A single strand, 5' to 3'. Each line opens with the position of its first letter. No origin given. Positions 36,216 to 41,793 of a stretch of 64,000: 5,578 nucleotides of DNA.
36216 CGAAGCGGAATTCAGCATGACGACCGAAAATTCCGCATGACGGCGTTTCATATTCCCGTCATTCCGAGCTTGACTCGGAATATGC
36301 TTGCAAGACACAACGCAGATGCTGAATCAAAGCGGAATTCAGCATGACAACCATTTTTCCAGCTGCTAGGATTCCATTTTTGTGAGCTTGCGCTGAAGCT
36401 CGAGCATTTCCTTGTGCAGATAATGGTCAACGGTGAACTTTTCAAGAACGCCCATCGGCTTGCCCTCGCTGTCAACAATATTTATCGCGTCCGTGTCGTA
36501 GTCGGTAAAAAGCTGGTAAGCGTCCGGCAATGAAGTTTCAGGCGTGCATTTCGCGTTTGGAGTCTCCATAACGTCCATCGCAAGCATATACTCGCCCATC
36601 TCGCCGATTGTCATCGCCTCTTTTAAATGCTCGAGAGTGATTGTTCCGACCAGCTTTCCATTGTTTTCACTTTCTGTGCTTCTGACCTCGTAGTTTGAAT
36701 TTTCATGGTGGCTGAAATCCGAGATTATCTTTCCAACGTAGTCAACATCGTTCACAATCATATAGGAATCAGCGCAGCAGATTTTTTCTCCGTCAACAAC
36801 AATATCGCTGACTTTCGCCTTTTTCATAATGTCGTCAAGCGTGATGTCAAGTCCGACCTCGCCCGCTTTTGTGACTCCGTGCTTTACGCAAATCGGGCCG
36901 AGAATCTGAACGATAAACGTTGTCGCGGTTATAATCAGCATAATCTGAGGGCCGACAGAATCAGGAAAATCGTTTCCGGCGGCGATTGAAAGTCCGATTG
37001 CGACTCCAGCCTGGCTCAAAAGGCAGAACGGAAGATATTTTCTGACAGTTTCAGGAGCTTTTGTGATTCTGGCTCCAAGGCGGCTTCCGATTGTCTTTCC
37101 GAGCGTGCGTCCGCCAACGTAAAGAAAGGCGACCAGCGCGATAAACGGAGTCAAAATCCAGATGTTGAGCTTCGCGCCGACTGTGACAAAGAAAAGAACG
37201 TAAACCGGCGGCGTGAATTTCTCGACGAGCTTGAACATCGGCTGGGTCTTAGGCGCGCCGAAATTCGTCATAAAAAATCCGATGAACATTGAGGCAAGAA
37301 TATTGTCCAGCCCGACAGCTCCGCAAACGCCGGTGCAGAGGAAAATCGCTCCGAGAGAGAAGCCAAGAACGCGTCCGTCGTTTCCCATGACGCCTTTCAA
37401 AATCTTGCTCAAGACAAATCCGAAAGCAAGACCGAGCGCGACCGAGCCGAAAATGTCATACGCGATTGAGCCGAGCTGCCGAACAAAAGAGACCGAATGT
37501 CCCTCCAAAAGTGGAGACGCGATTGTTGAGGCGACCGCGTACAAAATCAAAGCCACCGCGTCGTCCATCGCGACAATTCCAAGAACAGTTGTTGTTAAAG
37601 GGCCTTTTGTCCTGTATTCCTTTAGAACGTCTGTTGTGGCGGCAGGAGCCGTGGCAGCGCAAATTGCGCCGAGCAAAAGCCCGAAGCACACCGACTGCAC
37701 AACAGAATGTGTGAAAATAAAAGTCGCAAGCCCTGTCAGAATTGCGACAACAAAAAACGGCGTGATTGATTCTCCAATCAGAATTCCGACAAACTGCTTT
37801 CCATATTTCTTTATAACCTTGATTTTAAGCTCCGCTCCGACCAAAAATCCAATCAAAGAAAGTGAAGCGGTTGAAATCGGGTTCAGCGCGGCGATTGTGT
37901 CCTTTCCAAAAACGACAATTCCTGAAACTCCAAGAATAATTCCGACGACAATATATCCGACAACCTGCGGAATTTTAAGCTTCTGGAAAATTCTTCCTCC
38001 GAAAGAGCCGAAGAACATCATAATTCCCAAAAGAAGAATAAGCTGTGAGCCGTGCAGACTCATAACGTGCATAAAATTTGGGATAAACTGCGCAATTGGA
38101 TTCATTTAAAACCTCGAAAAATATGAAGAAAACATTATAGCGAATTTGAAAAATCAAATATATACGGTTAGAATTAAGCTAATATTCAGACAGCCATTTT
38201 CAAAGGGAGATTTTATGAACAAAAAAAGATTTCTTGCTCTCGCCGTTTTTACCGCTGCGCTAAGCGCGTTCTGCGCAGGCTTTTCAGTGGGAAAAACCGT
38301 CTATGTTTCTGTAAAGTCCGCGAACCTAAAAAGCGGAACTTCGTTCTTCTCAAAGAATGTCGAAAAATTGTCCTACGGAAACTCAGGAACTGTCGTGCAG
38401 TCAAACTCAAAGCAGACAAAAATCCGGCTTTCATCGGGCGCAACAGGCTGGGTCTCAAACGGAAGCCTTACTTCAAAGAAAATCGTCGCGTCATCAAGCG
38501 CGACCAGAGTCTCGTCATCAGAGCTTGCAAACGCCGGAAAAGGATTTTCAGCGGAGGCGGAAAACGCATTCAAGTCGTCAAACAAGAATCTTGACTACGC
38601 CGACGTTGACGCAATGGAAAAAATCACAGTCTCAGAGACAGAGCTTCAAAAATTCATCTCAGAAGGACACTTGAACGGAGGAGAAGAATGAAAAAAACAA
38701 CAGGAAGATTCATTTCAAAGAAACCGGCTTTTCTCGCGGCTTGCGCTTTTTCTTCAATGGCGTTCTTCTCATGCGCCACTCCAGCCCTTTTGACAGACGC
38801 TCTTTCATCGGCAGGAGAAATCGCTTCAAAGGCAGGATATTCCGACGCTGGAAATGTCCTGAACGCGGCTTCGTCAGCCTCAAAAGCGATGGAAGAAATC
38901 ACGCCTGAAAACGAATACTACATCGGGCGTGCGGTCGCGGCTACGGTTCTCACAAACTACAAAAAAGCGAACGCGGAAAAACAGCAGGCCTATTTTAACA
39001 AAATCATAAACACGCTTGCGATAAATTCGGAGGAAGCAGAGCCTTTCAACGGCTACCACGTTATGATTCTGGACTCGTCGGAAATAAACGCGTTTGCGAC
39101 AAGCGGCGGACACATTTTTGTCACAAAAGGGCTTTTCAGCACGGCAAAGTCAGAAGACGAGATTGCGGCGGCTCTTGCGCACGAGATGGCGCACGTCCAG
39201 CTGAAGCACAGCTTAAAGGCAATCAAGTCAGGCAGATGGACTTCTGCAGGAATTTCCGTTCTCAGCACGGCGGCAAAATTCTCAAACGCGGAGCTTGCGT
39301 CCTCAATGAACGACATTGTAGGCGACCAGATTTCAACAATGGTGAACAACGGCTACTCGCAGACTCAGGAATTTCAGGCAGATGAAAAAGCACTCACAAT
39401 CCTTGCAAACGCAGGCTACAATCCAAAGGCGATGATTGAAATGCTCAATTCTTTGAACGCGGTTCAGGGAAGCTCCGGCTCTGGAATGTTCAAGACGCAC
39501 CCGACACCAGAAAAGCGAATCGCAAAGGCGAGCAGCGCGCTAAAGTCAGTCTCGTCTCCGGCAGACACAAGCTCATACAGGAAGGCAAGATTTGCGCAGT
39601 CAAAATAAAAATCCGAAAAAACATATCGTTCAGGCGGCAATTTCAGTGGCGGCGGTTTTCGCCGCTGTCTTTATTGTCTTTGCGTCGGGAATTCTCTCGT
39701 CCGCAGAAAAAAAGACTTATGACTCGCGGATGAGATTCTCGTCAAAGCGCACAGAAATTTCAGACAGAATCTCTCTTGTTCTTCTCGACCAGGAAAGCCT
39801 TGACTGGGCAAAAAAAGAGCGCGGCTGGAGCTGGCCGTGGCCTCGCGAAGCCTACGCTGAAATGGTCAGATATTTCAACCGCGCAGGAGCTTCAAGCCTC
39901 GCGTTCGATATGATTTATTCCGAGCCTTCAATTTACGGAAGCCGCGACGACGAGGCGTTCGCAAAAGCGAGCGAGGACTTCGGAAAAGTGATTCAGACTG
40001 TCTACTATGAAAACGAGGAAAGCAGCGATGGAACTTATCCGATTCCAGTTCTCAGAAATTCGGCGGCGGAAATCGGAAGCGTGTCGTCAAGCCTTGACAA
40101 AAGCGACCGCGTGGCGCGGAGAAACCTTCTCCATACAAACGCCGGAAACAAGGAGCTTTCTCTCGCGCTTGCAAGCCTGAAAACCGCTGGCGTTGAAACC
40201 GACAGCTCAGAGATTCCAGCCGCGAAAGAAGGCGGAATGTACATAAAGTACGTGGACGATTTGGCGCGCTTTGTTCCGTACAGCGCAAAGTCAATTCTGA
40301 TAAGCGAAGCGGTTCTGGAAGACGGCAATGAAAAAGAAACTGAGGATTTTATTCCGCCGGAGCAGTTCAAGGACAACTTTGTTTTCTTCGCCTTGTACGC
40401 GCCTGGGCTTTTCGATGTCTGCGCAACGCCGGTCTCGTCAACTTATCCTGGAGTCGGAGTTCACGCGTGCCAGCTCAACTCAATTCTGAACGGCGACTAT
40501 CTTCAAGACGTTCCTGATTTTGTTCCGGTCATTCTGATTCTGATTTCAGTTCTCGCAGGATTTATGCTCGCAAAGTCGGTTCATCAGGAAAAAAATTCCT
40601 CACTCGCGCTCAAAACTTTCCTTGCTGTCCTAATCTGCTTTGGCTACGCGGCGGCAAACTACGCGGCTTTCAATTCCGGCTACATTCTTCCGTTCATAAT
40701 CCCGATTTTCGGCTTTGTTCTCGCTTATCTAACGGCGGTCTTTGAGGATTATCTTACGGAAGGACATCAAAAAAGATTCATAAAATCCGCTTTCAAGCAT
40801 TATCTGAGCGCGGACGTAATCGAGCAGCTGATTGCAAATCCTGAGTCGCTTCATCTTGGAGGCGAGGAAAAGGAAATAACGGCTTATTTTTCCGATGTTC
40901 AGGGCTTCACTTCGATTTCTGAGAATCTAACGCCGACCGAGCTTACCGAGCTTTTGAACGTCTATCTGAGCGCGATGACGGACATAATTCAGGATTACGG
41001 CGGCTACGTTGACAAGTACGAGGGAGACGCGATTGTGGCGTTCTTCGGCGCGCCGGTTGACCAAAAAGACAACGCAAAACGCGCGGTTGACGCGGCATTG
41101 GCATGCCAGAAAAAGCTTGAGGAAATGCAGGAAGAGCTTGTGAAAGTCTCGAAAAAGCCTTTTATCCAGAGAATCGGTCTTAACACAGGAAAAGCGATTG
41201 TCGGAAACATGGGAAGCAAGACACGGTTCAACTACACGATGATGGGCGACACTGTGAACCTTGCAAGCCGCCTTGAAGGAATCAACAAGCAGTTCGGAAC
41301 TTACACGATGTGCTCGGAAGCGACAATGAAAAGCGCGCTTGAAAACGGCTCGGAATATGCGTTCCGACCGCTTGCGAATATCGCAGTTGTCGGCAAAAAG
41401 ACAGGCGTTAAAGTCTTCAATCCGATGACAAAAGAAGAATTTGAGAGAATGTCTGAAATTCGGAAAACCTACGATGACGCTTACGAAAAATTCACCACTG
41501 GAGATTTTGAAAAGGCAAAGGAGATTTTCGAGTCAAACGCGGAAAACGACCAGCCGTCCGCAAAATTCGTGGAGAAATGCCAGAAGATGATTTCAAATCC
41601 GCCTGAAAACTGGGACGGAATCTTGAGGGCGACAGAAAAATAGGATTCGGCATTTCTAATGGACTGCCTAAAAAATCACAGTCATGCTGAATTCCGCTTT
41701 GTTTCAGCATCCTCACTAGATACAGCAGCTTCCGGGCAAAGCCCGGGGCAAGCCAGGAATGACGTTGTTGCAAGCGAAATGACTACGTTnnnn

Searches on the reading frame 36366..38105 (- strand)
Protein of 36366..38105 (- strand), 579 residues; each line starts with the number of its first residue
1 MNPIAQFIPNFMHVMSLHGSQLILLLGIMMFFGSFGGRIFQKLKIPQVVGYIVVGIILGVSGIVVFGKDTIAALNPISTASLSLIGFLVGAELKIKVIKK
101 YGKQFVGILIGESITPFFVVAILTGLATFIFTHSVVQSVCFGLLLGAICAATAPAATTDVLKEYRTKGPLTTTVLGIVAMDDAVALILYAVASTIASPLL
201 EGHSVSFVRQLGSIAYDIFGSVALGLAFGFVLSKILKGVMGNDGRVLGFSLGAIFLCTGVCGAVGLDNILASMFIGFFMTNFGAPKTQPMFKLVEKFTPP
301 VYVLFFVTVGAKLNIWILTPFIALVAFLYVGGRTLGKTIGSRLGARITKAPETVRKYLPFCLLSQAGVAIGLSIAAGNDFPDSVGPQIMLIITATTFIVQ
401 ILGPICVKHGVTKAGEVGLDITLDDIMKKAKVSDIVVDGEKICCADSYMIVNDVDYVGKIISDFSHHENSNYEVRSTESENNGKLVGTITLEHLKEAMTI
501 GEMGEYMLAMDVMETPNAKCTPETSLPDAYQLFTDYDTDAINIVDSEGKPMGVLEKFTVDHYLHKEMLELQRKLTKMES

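Call 79: search_protein_families(library=pfam, proteins=[window:36366-38105:-], max_evalue=0.00001)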
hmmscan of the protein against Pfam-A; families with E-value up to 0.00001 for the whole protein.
window:36366-38105:- (579 aa): 2 families
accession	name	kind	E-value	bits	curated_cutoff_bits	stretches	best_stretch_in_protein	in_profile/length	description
PF00999.27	Na_H_Exchanger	-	8.1e-34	117.5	26.2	1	34-400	8-365/375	Sodium/hydrogen exchanger, transmembrane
PF00571.33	CBS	-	4.9e-08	33.6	24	0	511-555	3-47/57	CBS domain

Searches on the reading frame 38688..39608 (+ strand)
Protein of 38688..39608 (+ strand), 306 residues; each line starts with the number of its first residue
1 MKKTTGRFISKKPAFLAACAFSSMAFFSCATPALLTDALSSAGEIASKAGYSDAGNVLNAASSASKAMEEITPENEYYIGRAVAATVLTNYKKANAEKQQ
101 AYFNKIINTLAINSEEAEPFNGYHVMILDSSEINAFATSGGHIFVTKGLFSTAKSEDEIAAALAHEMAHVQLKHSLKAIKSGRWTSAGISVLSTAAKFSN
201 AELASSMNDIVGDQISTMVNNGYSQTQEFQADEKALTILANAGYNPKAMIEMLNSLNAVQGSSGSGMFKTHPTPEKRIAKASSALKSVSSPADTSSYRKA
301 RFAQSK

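Call 79: search_protein_families(library=pfam, proteins=[window:38688-39608:+], max_evalue=0.00001)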
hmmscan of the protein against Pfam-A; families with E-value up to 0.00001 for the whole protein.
window:38688-39608:+ (306 aa): 1 family
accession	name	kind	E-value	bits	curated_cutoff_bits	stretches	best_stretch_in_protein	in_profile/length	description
PF01435.24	Peptidase_M48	-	1e-32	113.9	20.3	1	98-283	2-184/186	Peptidase family M48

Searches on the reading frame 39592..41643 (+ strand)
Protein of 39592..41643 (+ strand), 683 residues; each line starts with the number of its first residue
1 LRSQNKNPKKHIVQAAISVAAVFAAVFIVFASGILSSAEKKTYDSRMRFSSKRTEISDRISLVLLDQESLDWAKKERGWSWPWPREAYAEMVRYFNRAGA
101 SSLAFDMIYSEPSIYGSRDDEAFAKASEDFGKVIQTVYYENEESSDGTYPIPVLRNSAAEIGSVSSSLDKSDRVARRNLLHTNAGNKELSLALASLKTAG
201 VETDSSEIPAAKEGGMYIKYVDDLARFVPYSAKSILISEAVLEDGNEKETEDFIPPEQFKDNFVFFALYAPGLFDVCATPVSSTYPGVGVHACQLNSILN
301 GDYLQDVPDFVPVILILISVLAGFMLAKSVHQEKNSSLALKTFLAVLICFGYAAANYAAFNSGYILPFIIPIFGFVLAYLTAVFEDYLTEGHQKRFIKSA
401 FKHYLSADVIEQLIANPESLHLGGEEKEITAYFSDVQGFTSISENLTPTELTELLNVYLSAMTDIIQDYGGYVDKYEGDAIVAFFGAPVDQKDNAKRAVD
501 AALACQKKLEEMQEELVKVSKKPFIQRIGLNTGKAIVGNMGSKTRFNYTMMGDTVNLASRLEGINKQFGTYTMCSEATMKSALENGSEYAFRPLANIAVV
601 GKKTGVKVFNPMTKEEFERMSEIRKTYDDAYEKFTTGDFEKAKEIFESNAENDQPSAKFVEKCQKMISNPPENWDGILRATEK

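Call 79: search_protein_families(library=pfam, proteins=[window:39592-41643:+], max_evalue=0.00001)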
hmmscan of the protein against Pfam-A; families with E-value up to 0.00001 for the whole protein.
window:39592-41643:+ (683 aa): 2 families
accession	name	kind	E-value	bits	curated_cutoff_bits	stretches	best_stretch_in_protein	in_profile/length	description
PF05226.16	CHASE2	-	2.8e-42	145.5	26.3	1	22-323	2-255/257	CHASE2 domain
PF00211.25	Guanylate_cyc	-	7.4e-22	78.3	21.9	1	427-604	7-175/183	Adenylate and Guanylate cyclase catalytic domain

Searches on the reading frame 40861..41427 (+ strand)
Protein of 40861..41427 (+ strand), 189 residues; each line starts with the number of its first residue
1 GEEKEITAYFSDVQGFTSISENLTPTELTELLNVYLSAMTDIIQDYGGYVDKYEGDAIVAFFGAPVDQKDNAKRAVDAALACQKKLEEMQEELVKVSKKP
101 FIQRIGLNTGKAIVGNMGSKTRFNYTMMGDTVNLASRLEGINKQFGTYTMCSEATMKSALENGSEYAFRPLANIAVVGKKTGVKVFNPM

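Call 33: search_solved_structures(query=window:40861-41427:+, max_evalue=0.00001, show_alignments=5)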
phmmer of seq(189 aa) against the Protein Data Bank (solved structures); distinct sequences matched with E-value up to 0.00001: 45.
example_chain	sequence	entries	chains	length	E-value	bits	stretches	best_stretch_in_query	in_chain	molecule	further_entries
2w01_A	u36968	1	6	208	3.3e-33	118.7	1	1-158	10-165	ADENYLATE CYCLASE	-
6fht_A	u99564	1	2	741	1.4e-32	116.7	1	1-157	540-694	Bacteriophytochrome,Adenylate cyclase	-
3r5g_A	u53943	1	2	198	6e-32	114.6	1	3-143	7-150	CyaB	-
5mbg_A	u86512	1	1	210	2.7e-21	80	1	7-186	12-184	Beta subunit of photoactivated adenylyl cyclase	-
1wc0_A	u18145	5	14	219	3.6e-21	79.5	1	3-140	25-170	ADENYLATE CYCLASE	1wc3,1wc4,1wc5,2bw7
1wc1_A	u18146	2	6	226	3.9e-21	79.4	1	3-140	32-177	ADENYLATE CYCLASE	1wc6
5x4t_A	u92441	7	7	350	5.1e-21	79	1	7-162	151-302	Photoactivated adenylyl cyclase | Family 3 adenylate cyclase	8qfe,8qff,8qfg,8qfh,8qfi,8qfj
9f1z_A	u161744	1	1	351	5.2e-21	79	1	7-162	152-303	Family 3 adenylate cyclase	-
5x4u_A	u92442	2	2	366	5.5e-21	78.9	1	7-162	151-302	Photoactivated adenylyl cyclase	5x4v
4yus_A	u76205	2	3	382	6.1e-21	78.8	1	7-162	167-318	Family 3 adenylate cyclase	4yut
9f1w_A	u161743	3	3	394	6.4e-21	78.7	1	7-162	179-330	Family 3 adenylate cyclase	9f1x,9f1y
5m27_A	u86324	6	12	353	1e-20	78.1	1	7-186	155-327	Beta subunit of photoactivated adenylyl cyclase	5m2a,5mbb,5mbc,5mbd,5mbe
5mbj_A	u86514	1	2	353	1e-20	78.1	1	7-186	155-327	Beta subunit of photoactivated adenylyl cyclase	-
5mbk_A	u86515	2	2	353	1e-20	78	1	7-186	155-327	Beta subunit of photoactivated adenylyl cyclase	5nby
5mbh_A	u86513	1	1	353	1.4e-19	74.4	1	7-186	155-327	Beta subunit of photoactivated adenylyl cyclase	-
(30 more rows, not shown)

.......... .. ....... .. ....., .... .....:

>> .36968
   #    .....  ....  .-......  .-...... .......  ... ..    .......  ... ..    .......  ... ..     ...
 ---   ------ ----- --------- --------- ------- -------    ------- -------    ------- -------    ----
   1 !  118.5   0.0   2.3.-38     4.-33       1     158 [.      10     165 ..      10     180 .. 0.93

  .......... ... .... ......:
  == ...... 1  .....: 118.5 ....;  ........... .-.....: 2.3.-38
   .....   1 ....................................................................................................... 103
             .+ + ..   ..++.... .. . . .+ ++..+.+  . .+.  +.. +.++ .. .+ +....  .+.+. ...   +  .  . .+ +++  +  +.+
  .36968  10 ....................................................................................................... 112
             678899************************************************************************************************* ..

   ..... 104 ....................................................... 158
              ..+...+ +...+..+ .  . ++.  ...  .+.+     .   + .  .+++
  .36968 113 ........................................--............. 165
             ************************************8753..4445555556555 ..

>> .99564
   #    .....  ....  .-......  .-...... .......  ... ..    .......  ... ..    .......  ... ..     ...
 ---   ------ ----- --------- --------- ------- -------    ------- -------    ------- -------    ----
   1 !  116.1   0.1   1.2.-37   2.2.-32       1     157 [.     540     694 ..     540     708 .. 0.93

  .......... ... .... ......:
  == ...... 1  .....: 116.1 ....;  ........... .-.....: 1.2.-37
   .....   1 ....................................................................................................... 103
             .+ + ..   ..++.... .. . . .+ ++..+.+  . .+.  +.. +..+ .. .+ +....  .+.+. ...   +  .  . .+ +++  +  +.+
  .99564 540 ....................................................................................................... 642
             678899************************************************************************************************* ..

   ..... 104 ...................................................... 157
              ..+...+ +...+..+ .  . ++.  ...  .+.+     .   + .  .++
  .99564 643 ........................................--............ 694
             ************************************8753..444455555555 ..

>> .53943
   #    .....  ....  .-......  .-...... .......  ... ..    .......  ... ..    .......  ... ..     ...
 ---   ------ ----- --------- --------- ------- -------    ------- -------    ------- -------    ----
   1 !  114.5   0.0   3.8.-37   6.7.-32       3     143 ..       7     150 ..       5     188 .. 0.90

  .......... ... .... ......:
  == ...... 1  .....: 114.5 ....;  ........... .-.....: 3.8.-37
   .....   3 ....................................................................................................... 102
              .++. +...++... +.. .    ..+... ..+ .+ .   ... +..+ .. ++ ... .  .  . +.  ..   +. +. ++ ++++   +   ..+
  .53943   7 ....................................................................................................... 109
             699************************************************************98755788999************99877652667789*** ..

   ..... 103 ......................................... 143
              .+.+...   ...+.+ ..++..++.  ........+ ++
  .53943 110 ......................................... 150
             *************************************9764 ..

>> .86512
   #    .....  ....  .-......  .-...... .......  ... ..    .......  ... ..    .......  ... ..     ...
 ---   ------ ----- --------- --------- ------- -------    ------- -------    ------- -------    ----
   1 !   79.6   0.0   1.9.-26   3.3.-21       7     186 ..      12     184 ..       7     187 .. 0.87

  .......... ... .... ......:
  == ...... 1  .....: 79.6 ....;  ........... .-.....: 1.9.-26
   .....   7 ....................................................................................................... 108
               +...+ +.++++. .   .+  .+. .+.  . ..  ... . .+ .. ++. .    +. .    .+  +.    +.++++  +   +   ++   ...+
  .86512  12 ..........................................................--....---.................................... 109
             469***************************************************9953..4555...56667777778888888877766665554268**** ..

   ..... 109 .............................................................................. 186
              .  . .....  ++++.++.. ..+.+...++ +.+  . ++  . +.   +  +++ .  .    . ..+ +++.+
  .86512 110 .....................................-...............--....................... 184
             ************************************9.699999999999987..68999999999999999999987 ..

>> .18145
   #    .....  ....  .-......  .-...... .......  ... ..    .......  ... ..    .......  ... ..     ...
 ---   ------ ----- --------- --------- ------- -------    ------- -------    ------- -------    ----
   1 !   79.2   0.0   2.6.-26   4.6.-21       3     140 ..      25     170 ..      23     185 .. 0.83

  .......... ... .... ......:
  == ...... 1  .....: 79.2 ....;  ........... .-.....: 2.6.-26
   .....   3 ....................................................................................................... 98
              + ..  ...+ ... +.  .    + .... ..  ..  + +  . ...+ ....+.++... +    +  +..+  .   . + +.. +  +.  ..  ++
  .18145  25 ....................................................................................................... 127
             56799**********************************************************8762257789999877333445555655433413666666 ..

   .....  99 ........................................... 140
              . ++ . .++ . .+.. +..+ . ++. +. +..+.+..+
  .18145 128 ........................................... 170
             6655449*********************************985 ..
